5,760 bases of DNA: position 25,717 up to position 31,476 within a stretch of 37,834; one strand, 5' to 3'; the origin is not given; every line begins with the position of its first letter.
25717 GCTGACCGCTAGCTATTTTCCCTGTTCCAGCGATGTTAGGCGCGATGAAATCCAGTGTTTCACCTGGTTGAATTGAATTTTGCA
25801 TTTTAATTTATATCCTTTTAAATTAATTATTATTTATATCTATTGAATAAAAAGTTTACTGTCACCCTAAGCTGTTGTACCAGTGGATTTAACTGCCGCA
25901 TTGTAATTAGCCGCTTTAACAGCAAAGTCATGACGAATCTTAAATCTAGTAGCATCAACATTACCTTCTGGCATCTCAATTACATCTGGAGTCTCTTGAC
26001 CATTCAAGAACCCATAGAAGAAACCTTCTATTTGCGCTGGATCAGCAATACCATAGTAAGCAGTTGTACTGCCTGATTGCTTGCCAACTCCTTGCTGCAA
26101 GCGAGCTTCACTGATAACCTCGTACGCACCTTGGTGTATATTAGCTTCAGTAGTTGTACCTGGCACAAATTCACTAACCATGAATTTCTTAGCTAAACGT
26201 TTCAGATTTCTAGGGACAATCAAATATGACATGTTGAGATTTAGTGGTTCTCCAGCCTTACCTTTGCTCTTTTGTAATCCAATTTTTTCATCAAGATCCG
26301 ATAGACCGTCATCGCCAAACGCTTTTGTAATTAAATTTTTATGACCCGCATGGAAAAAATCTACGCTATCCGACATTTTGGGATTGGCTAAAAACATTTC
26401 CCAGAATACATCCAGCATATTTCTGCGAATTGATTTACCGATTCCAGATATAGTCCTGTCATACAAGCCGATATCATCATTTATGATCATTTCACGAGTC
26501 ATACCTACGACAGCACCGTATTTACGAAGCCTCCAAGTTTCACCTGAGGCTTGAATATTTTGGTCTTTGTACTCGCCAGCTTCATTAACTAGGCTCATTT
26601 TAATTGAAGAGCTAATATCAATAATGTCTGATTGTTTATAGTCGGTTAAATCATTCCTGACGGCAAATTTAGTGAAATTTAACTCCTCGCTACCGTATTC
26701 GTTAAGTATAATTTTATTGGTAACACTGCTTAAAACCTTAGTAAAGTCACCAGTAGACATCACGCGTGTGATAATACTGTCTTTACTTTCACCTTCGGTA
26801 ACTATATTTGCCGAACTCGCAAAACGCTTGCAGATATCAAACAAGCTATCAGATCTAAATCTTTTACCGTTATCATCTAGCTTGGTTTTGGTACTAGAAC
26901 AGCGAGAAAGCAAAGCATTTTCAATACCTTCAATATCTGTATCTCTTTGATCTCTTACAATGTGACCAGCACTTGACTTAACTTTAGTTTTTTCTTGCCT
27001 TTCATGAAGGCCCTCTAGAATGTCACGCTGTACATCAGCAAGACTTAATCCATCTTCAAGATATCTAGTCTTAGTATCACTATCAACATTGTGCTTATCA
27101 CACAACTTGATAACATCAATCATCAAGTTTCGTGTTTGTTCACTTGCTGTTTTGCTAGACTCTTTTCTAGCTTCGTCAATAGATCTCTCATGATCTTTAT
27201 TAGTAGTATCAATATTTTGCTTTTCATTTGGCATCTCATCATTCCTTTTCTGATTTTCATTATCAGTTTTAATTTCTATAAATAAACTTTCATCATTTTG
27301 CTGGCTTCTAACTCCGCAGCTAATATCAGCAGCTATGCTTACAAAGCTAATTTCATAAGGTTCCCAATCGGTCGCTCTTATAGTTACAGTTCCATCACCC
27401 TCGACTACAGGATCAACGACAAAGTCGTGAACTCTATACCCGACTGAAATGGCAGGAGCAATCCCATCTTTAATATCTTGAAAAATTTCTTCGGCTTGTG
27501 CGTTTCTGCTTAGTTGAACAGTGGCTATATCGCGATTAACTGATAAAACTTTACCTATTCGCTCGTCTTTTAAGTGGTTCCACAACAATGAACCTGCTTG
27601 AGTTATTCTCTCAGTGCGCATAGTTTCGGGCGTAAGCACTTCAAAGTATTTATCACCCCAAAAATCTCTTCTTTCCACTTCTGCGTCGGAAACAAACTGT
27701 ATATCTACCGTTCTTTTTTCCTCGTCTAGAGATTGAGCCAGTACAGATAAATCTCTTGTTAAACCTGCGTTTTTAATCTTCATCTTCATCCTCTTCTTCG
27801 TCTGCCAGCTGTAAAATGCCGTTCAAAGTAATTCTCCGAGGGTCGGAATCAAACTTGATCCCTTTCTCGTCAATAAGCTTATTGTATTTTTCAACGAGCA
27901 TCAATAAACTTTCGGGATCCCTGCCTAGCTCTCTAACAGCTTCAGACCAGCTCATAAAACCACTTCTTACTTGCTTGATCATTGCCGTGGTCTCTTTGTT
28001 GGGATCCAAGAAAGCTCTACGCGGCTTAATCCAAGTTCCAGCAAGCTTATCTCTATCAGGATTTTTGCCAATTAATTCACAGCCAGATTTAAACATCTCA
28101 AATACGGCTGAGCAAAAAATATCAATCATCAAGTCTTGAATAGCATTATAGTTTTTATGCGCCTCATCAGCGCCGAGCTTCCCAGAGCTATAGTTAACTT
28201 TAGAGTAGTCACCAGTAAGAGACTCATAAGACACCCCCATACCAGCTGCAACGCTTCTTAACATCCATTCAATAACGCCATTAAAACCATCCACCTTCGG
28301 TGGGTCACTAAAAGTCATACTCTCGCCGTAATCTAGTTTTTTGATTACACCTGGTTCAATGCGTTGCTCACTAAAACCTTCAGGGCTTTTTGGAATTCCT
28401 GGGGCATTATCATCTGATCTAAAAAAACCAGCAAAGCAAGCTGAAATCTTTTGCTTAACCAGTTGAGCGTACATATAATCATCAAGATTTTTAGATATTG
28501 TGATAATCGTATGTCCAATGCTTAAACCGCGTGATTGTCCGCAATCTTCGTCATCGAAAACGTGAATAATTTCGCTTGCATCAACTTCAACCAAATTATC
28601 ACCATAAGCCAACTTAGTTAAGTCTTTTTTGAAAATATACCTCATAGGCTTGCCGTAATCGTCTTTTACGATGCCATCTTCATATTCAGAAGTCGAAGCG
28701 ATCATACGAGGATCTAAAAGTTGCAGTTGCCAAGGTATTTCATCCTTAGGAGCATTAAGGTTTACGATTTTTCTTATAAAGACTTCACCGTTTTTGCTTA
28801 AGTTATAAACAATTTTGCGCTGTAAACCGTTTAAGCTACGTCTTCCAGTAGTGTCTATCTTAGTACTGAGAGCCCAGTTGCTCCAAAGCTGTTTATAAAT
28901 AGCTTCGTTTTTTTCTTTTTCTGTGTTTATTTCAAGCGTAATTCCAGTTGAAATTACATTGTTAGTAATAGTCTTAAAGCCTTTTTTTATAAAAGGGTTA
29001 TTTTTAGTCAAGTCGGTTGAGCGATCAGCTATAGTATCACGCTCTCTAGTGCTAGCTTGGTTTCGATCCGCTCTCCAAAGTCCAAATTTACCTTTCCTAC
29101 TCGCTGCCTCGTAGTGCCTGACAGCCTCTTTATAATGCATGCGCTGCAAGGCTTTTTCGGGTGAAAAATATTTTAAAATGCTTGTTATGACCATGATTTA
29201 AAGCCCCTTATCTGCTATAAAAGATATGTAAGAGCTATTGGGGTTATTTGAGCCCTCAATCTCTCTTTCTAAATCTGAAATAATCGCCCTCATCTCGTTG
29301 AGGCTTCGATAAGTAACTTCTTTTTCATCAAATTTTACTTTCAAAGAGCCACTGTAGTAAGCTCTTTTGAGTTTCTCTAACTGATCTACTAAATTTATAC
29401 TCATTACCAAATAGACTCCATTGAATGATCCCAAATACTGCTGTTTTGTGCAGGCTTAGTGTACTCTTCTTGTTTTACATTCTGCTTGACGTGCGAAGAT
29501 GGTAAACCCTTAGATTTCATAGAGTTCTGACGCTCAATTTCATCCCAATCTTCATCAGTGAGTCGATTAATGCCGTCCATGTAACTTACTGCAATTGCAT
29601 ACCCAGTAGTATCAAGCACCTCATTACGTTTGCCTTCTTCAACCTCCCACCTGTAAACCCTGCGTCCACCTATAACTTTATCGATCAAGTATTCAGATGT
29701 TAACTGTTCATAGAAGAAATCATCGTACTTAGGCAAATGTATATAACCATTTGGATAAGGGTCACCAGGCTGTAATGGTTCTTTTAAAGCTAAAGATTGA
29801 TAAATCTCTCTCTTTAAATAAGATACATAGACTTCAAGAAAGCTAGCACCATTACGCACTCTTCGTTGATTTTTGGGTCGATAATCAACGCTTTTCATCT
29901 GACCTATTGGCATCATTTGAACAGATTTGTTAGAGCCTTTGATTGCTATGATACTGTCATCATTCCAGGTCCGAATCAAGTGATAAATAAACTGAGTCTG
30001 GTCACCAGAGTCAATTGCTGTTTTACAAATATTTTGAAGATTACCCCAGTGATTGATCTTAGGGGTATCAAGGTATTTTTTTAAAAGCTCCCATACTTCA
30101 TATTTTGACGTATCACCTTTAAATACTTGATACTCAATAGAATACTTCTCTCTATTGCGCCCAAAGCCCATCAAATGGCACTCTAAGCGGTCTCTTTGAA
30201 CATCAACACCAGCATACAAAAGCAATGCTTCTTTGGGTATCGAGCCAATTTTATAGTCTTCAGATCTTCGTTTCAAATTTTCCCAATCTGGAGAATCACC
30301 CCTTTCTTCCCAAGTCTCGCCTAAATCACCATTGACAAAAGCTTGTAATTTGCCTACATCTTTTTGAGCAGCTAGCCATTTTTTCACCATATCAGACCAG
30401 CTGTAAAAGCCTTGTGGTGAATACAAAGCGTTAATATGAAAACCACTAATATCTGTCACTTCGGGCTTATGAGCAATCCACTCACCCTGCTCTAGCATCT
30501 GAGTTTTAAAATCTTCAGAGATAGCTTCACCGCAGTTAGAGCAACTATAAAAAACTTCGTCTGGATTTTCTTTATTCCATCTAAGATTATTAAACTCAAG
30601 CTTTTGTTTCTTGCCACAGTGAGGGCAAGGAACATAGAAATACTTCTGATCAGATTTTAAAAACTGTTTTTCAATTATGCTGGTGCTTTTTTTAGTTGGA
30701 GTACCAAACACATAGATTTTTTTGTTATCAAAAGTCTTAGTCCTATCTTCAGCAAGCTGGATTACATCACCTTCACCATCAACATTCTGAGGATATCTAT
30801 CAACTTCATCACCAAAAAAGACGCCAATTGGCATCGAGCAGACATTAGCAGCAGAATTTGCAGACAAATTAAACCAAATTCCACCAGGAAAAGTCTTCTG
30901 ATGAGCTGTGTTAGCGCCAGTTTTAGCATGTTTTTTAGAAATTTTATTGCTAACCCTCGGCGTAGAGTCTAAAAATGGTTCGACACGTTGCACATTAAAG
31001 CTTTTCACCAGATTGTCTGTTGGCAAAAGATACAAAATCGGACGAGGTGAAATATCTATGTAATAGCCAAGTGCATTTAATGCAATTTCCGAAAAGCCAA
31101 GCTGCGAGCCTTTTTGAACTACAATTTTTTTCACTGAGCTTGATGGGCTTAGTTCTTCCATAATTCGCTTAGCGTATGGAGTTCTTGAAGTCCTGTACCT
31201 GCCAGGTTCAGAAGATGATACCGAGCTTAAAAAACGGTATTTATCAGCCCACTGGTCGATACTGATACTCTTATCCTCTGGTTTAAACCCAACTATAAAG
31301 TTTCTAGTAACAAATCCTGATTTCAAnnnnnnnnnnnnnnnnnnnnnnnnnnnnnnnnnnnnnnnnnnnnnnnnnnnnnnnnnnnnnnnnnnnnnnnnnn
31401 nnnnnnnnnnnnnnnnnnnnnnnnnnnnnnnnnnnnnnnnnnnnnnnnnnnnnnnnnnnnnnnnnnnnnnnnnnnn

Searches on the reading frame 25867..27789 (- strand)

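Call 12: search_protein_families(library=phrogs, proteins=[window:25867-27789:-], max_evalue=0.001)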
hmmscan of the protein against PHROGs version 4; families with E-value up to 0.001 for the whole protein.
window:25867-27789:- (640 aa): 8 families
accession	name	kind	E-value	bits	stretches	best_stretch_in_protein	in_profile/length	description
phrog_4523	-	head and packaging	5.8e-141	472.3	1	8-637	12-643/644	major head and protease protein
phrog_133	-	head and packaging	6.3e-64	217.8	1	176-637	206-667/668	head maturation protease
phrog_617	-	head and packaging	3.2e-41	142.9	1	6-435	5-434/626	major head protein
phrog_29592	-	unknown function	9.2e-17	61.5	1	324-635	572-888/893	-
phrog_80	-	head and packaging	3.3e-12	47.4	1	68-209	276-403/607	head maturation protease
phrog_26519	-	unknown function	2.2e-09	38.3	1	450-636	9-191/192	-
phrog_371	-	head and packaging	7.2e-08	33.1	0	505-561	247-300/303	major head protein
phrog_3244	-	head and packaging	2.9e-05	24.9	1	65-218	70-237/326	head maturation protease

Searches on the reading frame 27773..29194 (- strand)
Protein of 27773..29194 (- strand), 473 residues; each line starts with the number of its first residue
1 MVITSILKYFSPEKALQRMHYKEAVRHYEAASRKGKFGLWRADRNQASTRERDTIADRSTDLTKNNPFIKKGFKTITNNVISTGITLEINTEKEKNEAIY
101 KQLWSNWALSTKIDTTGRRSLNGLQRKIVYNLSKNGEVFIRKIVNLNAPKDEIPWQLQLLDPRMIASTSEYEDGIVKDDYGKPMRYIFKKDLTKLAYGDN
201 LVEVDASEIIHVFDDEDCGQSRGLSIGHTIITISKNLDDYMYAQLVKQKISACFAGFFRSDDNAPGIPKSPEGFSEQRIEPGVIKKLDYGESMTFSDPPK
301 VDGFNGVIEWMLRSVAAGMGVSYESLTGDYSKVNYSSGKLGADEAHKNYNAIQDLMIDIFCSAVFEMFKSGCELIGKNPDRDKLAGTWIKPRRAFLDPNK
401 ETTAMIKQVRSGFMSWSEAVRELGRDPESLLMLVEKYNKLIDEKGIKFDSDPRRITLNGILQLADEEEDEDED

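Call 12: search_protein_families(library=phrogs, proteins=[window:27773-29194:-], max_evalue=0.001)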
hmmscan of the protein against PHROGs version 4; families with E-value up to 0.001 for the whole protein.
window:27773-29194:- (473 aa): 3 families
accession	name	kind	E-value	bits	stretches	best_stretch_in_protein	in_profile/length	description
phrog_21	-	head and packaging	1.2e-73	249.6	1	2-458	10-514/1362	portal protein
phrog_537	-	head and packaging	3.3e-32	112.5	1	274-471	23-230/233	portal protein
phrog_9232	-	head and packaging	0.00048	20.1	0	57-226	60-220/502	portal protein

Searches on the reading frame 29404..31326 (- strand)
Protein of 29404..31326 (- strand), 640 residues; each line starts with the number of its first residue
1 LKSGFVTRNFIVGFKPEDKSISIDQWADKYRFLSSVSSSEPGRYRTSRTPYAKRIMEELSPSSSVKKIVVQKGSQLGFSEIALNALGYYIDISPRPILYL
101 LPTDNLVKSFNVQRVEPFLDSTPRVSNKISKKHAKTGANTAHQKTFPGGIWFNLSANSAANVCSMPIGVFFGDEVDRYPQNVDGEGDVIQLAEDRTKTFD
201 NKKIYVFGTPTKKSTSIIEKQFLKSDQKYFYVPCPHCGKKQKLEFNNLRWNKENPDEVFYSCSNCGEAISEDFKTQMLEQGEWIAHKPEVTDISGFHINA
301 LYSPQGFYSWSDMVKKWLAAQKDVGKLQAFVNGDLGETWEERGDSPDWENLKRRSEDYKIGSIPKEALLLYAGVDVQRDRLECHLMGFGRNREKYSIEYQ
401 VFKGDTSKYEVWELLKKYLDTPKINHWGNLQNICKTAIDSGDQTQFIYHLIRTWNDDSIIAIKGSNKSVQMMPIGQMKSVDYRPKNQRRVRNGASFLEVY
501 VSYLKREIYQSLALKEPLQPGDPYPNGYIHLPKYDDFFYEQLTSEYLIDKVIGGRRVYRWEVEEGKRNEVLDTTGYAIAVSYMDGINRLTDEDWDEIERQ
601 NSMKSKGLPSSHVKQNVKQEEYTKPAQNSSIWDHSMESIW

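Call 12: search_protein_families(library=phrogs, proteins=[window:29404-31326:-], max_evalue=0.001)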
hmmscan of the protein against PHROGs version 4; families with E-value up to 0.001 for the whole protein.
window:29404-31326:- (640 aa): 10 families
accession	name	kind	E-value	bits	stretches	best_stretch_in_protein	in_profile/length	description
phrog_15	-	head and packaging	1.2e-206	690.7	1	20-605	354-940/1330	terminase large subunit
phrog_21311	-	head and packaging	3.4e-43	149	1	102-306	2-217/218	terminase large subunit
phrog_675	-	head and packaging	2.5e-40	139.3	1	21-467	22-453/576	terminase large subunit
phrog_16406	-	unknown function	1.3e-30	107.7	1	229-580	19-381/601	-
phrog_15657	-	unknown function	3e-22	80.3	1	294-465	28-198/230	-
phrog_3028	-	unknown function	4.4e-19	70.2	1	432-596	18-167/203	-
phrog_3925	-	head and packaging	7.4e-17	62.4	1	24-122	43-138/150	terminase large subunit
phrog_37509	-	unknown function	1.5e-13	52.2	1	464-598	4-132/189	-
phrog_4145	-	head and packaging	6.8e-13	49.4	1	24-196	31-201/209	terminase large subunit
phrog_12876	-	head and packaging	6.9e-05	23.6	1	103-254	2-140/235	terminase large subunit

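Call 20: find_related_loci(query=window:29404-31326:-, collection=genome_contigs, flank=8000)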
Query window:29404-31326:- (640 aa) in genome_contigs; peptide patterns used: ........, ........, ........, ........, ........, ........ (x = any residue, [..] = any of these).
83 stretches matched a pattern; 1 encode a relative of the query (tblastn E <= 1e-3); 1 distinct loci.
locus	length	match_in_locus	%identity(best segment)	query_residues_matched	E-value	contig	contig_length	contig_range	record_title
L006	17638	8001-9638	35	21-580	3e-96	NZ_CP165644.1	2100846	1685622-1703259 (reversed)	Leptotrichia rugosa strain HSP-334 chromosome, complete genome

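Call 21: find_related_loci(query=window:29404-31326:-, collection=viral_contigs, flank=8000)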
Query window:29404-31326:- (640 aa) in viral_contigs; peptide patterns used: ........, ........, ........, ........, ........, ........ (x = any residue, [..] = any of these).
36 stretches matched a pattern; 27 encode a relative of the query (tblastn E <= 1e-3); 27 distinct loci.
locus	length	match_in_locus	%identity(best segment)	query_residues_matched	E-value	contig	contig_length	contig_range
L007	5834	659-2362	36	6-583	2e-108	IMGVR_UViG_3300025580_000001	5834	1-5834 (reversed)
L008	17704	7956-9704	33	6-585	4e-104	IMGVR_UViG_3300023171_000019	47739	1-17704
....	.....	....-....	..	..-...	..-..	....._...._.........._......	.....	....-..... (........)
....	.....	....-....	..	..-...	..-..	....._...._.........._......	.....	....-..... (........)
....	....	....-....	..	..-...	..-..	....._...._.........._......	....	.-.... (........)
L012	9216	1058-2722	35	12-587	6e-96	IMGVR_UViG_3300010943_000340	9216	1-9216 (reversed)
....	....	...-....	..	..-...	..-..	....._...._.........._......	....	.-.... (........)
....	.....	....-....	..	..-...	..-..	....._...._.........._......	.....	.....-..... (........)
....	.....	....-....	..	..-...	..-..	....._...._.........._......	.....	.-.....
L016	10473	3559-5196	35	21-580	6e-95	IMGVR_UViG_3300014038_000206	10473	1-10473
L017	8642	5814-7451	35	21-580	3e-95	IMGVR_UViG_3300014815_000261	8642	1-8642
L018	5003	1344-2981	35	21-580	3e-95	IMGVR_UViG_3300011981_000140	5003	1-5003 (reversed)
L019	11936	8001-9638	35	21-580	5e-95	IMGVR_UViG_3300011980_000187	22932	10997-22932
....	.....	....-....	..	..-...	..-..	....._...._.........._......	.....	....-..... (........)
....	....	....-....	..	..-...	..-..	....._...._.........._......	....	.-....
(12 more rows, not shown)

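Call 24: search_dna_similar(query=window:29404-31326:-, collection=phages, mode=protein, max_rows=15)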
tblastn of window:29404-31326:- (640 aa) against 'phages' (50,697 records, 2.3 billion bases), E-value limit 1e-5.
Records with a match: 1001; places in all: 1005; records where one place covers at least 80% of the query: 664.
Best place of each record, by identity: <60% 1001.
By first word of the organism name: Bacillus 135; Escherichia 132; Salmonella 92; Flavobacterium 79; Vibrio 72; Pseudomonas 62; Rhodobacter 34; Aeromonas 30; Klebsiella 27; Bacteriophage 26; and 74 more.
By host as written in the record: - 136; Flavobacterium columnare 62; Escherichia coli 54; Rhodobacter capsulatus YW1 34; Pseudomonas aeruginosa 32; Bacillus subtilis 29; Salmonella enterica subsp. enterica serovar Typhimurium 25; Ralstonia solanacearum 21; and 304 more.
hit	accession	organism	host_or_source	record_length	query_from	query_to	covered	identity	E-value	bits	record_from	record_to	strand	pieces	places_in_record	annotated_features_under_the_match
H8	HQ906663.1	Wolbachia endosymbiont wVitA of Nasonia vitripennis phage ...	Wolbachia endosymbiont wVitA of Nasonia ...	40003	1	606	95%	39.8%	2e-138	452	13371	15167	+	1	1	record has no annotation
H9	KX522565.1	Wolbachia phage WO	wVitA Wolbachia of Nasonia vitripennis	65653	9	606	93%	40.3%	2e-139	455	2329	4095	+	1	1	terminase large subunit family protein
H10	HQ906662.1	Wolbachia endosymbiont wVitA of Nasonia vitripennis phage ...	Wolbachia endosymbiont wVitA of Nasonia ...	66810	9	606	93%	40.3%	2e-139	455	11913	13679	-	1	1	phage terminase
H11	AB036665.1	Wolbachia phage WO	-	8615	1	618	96%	39.3%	1e-116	460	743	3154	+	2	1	orf2: similar to terminase large subunit of lambda | insertion sequence:ISW1 | orf1: containing ankyrin-like repeat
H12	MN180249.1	Wolbachia phage WO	Wolbachia sp. wRi_AMD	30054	7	597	92%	40.6%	4e-136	446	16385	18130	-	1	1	terminase large subunit | hypothetical protein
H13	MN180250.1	Wolbachia phage WO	Wolbachia sp. wMel_KL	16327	7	606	94%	39.6%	1e-131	432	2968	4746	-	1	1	terminase large subunit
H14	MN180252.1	Wolbachia phage WO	Wolbachia sp. wMel_AMD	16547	7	606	94%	39.6%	1e-131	432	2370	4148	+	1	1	terminase large subunit | hypothetical protein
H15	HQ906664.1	Wolbachia endosymbiont wVitA of Nasonia vitripennis phage ...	Wolbachia endosymbiont wVitA of Nasonia ...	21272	1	597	93%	39.7%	8e-118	449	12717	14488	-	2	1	record has no annotation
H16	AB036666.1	Wolbachia phage WO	-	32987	1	597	93%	39.2%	3e-135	443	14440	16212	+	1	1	gp15: similar to terminase large subunit of phage lambda | gp14: hypothetical protein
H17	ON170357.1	Ralstonia phage YO382_3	Ralstonia solanacearum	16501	6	600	93%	38.8%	8e-138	450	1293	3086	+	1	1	record has no annotation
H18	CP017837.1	Proteobacteria phage MWH-Nonnen-W8red 2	Silvanigrella aquatica Nonnen-W8red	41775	7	598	93%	39.0%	5e-121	402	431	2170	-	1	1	record has no annotation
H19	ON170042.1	Ralstonia phage YO013_3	Ralstonia solanacearum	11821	18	600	91%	39.6%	4e-142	462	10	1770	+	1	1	record has no annotation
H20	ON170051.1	Ralstonia phage YO017_3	Ralstonia solanacearum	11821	18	600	91%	39.6%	4e-142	462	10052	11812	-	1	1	record has no annotation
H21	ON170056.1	Ralstonia phage YO019_3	Ralstonia solanacearum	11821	18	600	91%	39.6%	4e-142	462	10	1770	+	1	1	record has no annotation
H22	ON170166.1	Ralstonia phage YO096_3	Ralstonia solanacearum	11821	18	600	91%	39.6%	4e-142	462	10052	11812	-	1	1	record has no annotation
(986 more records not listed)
